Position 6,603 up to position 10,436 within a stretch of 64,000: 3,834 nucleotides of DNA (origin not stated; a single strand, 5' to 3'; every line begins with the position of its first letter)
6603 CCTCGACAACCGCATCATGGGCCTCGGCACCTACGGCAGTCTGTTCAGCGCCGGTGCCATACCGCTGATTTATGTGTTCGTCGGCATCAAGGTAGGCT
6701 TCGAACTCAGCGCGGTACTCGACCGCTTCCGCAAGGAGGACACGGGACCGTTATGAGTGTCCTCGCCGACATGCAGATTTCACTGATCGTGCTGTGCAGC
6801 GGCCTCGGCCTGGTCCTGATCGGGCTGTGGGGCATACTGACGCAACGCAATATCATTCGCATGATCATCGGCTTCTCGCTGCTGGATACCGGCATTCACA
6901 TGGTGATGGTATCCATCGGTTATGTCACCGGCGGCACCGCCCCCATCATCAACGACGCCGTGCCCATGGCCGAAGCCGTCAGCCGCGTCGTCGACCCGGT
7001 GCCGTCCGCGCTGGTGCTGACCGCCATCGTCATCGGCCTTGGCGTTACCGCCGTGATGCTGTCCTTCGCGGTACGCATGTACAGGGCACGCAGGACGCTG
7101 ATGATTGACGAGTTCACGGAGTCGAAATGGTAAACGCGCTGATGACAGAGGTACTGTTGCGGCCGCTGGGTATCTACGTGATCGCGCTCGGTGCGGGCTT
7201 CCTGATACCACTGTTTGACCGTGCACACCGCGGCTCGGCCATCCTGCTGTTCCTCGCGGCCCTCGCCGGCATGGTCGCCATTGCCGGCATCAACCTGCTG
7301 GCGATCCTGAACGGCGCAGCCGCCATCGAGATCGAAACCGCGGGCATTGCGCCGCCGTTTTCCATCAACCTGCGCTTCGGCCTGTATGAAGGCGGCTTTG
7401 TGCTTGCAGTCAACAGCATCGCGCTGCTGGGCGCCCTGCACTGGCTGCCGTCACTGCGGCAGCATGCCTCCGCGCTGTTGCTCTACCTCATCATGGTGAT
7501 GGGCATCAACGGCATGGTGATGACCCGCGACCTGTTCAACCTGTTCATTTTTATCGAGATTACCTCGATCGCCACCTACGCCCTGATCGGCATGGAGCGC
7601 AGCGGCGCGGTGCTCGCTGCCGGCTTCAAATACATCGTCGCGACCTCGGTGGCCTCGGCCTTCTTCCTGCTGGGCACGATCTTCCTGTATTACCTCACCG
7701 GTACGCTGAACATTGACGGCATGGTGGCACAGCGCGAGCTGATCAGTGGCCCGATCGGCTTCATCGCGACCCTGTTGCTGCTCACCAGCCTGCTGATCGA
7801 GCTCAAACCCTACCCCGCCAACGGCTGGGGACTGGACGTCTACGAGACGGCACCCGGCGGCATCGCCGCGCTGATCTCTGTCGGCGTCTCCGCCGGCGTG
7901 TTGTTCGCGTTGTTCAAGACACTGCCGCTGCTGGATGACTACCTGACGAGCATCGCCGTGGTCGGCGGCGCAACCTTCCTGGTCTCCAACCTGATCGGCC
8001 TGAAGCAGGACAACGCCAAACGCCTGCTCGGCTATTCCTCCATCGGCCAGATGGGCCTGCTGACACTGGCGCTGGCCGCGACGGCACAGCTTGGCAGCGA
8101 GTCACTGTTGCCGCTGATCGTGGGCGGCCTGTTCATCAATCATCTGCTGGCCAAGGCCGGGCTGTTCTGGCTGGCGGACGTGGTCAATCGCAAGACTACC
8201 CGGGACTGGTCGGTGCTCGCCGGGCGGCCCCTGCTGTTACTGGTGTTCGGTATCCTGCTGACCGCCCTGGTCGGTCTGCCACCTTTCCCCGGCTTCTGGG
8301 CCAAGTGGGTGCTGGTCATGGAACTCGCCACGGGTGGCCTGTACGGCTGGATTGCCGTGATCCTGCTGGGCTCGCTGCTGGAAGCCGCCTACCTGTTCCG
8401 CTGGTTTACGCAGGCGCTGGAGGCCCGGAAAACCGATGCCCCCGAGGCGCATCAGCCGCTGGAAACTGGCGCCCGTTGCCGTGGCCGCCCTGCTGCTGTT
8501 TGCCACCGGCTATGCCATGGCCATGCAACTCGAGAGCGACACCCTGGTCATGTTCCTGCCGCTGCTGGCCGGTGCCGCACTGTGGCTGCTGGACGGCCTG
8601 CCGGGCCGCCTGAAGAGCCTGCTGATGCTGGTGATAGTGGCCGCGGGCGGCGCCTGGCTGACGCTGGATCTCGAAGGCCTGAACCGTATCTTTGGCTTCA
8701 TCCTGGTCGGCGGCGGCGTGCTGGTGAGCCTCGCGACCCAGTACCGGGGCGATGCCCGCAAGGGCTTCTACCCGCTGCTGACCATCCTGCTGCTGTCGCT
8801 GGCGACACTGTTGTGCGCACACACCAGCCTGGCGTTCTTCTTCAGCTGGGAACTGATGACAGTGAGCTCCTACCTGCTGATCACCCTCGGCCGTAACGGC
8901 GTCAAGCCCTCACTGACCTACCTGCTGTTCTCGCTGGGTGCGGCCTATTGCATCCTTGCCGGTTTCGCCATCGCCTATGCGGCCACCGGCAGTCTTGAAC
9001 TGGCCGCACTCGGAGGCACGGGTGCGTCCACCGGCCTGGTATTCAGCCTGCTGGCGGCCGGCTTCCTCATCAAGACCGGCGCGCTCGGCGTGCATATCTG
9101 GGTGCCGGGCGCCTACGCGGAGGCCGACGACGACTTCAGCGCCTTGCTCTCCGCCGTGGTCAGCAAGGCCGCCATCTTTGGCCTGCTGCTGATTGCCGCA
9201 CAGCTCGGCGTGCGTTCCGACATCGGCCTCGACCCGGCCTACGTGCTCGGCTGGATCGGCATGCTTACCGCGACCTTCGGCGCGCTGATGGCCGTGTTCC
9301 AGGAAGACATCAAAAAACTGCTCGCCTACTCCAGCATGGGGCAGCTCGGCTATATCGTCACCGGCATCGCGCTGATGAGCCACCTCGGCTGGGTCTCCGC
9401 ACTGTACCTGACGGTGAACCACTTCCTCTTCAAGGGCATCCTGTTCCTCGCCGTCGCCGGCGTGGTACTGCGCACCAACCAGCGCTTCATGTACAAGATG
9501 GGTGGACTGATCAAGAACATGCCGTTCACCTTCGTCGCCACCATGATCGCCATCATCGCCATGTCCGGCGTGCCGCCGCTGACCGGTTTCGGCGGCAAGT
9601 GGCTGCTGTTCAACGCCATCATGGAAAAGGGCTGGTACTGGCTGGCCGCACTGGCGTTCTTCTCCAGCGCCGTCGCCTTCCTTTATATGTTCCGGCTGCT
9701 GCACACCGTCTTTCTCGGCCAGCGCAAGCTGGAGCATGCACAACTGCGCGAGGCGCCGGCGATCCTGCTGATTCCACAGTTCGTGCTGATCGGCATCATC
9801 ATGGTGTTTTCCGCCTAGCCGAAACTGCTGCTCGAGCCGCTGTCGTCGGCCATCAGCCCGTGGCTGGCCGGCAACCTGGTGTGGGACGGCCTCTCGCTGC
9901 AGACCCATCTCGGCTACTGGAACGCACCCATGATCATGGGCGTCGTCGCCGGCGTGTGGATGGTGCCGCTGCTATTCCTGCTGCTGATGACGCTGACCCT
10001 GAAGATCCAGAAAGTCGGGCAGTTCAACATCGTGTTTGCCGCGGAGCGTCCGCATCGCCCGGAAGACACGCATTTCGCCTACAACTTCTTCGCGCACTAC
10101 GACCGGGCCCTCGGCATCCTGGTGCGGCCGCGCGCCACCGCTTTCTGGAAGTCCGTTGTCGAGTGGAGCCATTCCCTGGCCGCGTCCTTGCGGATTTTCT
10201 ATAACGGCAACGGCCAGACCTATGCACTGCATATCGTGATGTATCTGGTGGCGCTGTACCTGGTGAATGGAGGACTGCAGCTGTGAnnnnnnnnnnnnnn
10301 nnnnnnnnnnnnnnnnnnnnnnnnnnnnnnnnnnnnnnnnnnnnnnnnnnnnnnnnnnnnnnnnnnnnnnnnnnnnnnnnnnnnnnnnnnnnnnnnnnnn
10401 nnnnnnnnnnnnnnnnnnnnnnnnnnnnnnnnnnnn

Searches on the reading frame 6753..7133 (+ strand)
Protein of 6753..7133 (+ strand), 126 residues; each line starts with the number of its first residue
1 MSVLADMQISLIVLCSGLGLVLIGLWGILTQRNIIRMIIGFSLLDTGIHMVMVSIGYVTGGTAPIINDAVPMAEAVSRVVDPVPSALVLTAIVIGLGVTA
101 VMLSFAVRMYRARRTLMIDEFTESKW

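Call 14: search_protein_families(library=pfam, proteins=[window:6753-7133:+], max_evalue=0.01)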
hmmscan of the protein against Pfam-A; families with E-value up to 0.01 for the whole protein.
window:6753-7133:+ (126 aa): 2 families
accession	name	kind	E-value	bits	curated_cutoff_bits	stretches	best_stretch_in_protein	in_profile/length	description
PF00420.29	Oxidored_q2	-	1.3e-23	83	26.1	1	16-125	5-94/95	NADH-ubiquinone/plastoquinone oxidoreductase chain 4L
PF09881.14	DUF2108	-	0.0084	16.5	29.6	1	18-58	7-47/70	Predicted membrane protein (DUF2108)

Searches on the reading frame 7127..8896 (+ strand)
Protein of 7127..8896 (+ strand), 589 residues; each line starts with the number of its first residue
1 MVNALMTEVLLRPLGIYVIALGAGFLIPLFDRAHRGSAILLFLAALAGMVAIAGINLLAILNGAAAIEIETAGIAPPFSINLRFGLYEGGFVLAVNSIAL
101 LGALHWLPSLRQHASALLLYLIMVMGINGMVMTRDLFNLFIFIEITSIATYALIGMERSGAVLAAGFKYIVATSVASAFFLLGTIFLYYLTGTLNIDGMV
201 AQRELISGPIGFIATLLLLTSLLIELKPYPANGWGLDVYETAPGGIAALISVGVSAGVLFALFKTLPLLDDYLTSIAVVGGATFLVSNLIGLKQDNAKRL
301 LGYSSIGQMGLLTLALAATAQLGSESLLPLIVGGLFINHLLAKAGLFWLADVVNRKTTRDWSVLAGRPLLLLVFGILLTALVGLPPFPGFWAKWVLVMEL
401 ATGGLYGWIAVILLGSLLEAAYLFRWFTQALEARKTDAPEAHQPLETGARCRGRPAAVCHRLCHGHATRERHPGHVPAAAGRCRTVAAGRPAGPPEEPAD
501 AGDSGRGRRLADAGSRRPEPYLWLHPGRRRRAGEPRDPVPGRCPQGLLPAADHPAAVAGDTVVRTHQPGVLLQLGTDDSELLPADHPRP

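Call 4: search_protein_families(library=pfam, proteins=[window:7127-8896:+], max_evalue=0.001)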
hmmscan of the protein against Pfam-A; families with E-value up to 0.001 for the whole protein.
window:7127-8896:+ (589 aa): 2 families
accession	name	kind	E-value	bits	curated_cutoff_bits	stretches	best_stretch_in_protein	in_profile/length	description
PF00361.26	Proton_antipo_M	-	4.3e-42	144.8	21.5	1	134-416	2-291/294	NADH:quinone oxidoreductase/Mrp antiporter, TM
PF10125.14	NADHdeh_related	-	0.00038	20.4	27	1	121-222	75-172/218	NADH dehydrogenase I, subunit N related protein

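Call 5: search_protein_families(library=ncbifam, proteins=[window:7127-8896:+], max_evalue=0.001)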
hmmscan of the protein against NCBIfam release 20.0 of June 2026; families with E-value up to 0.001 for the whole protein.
window:7127-8896:+ (589 aa): 64 families (the best 25 are shown)
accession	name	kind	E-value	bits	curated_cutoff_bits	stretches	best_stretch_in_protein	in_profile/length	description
NF006241.0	PRK08377.1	equivalog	2e-58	198.7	645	1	20-429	12-429/494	NADH dehydrogenase subunit N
TIGR01770.1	NDH_I_N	subfamily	2.7e-44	151.9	332.6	1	44-427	36-428/472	NADH-quinone oxidoreductase subunit NuoN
NF009305.0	PRK12662.1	equivalog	2.3e-40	138.8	700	1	38-427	30-433/492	putative monovalent cation/H+ antiporter subunit D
NF006240.0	PRK08376.1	subfamily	6.3e-39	134.3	662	1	67-423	71-449/521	putative monovalent cation/H+ antiporter subunit D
NF004445.0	PRK05777.2-3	equivalog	7.6e-34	117.5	408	1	93-436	85-436/475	NADH-quinone oxidoreductase subunit NuoN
NF009306.0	PRK12663.1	equivalog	7.3e-33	114.1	542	1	26-441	18-441/498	Na+/H+ antiporter subunit D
NF004446.0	PRK05777.2-4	equivalog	3e-31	109.1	590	1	26-432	29-451/502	NADH-quinone oxidoreductase subunit NuoN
NF005818.0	PRK07691.1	equivalog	5.6e-31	108.1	586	1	42-436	34-438/496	Na+/H+ antiporter subunit D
NF004440.0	PRK05777.1-3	equivalog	6.5e-31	107.7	519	1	87-425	76-423/477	NADH-quinone oxidoreductase subunit NuoN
NF004444.0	PRK05777.2-2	equivalog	2.7e-30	105.9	496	1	117-423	113-433/496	NADH-quinone oxidoreductase subunit NuoN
NF004441.0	PRK05777.1-4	equivalog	4.8e-30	104.6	477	1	119-426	150-468/524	NADH-quinone oxidoreductase subunit NuoN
NF009308.0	PRK12665.1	equivalog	6.7e-29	100.8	585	1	10-443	7-450/531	Na+/H+ antiporter subunit D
NF006419.0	PRK08668.1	equivalog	7.7e-29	100.9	617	1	78-427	62-427/613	NADH dehydrogenase subunit M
NF006237.0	PRK08375.1-2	equivalog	9.7e-29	100.9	597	1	87-402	71-382/497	putative monovalent cation/H+ antiporter subunit D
NF004442.0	PRK05777.1-5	equivalog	2.3e-28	99.4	523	1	41-425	39-427/483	NADH-quinone oxidoreductase subunit NuoN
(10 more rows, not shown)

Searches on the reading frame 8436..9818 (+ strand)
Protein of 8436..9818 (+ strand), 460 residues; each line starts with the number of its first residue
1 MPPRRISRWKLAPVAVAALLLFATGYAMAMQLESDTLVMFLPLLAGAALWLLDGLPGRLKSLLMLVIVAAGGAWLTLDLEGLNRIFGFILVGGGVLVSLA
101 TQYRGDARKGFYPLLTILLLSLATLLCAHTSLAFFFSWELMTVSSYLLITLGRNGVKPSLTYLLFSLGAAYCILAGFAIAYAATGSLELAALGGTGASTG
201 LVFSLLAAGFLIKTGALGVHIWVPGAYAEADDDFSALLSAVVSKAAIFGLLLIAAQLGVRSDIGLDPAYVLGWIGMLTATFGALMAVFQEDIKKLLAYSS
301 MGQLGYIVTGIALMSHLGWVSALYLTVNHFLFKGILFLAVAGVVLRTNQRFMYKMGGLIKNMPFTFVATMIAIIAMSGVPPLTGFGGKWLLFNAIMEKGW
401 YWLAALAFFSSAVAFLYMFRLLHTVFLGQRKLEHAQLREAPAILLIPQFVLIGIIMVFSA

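Call 4: search_protein_families(library=pfam, proteins=[window:8436-9818:+], max_evalue=0.001)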
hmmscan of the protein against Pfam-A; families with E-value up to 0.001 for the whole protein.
window:8436-9818:+ (460 aa): 1 family
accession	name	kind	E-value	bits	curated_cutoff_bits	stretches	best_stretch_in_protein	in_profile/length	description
PF00361.26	Proton_antipo_M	-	2e-49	168.8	21.5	1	132-412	5-292/294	NADH:quinone oxidoreductase/Mrp antiporter, TM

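Call 5: search_protein_families(library=ncbifam, proteins=[window:8436-9818:+], max_evalue=0.001)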
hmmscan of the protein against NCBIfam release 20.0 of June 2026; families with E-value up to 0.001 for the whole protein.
window:8436-9818:+ (460 aa): 74 families (the best 25 are shown)
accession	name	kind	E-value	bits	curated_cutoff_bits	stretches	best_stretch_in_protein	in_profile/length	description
NF006419.0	PRK08668.1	equivalog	6e-92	309.3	617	1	68-458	57-463/613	NADH dehydrogenase subunit M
NF005086.0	PRK06521.1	equivalog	1.4e-52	179.1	667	1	18-449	14-479/669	hydrogenase 4 subunit B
NF006240.0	PRK08376.1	subfamily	6.2e-51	173.9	662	1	94-459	106-489/521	putative monovalent cation/H+ antiporter subunit D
NF009306.0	PRK12663.1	equivalog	5.9e-46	157.3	542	1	98-457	97-462/498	Na+/H+ antiporter subunit D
NF009310.0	PRK12668.1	equivalog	1.1e-45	156.6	564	1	33-442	27-414/584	Na(+)/H(+) antiporter subunit D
NF009290.0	PRK12650.1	equivalog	3.1e-45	154.4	980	1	72-450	72-460/966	DUF4040 family protein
TIGR01972.1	NDH_I_M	subfamily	9.9e-45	153.1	263.8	1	96-443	93-452/486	NADH-quinone oxidoreductase subunit M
NF005818.0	PRK07691.1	equivalog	3.9e-43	148.2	586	1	98-458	97-465/496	Na+/H+ antiporter subunit D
TIGR01770.1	NDH_I_N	subfamily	1.2e-42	146.6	332.6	1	101-459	95-468/472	NADH-quinone oxidoreductase subunit NuoN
NF006418.0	PRK08667.1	equivalog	2.5e-42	145.2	794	1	65-397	61-410/644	hydrogenase membrane subunit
NF009288.0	PRK12648.1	equivalog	2.5e-40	138.4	1104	1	70-457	65-466/954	monovalent cation/H+ antiporter subunit A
NF004445.0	PRK05777.2-3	equivalog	2.4e-39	135.6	408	1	76-458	70-463/475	NADH-quinone oxidoreductase subunit NuoN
NF006241.0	PRK08377.1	equivalog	3.4e-39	135.2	645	1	112-454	110-461/494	NADH dehydrogenase subunit N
NF009287.0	PRK12647.1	equivalog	2.2e-38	132.3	937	1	76-456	71-461/773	putative monovalent cation/H+ antiporter subunit A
TIGR00944.1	2a6301s04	subfamily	8.3e-38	130.8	692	1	96-444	92-449/463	multicomponent K+/H+ antiporter, MrpD/PhaD subunit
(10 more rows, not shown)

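Call 79: find_encoding_contigs(protein=window:8436-9818:+, flank=3000, max_places=4)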
Protein window:8436-9818:+ (460 aa): no gene with exactly this product is on record in the collection.

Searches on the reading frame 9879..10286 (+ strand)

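Call 4: search_protein_families(library=pfam, proteins=[window:9879-10286:+], max_evalue=0.001)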
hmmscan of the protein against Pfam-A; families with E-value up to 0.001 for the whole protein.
window:9879-10286:+ (135 aa): 0 families

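Call 5: search_protein_families(library=ncbifam, proteins=[window:9879-10286:+], max_evalue=0.001)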
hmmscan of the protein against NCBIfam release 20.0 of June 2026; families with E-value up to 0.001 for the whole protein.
window:9879-10286:+ (135 aa): 1 family
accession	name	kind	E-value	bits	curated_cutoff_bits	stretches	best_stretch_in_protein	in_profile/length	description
NF006419.0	PRK08668.1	equivalog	1.9e-09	36.8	617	1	5-128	491-610/613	NADH dehydrogenase subunit M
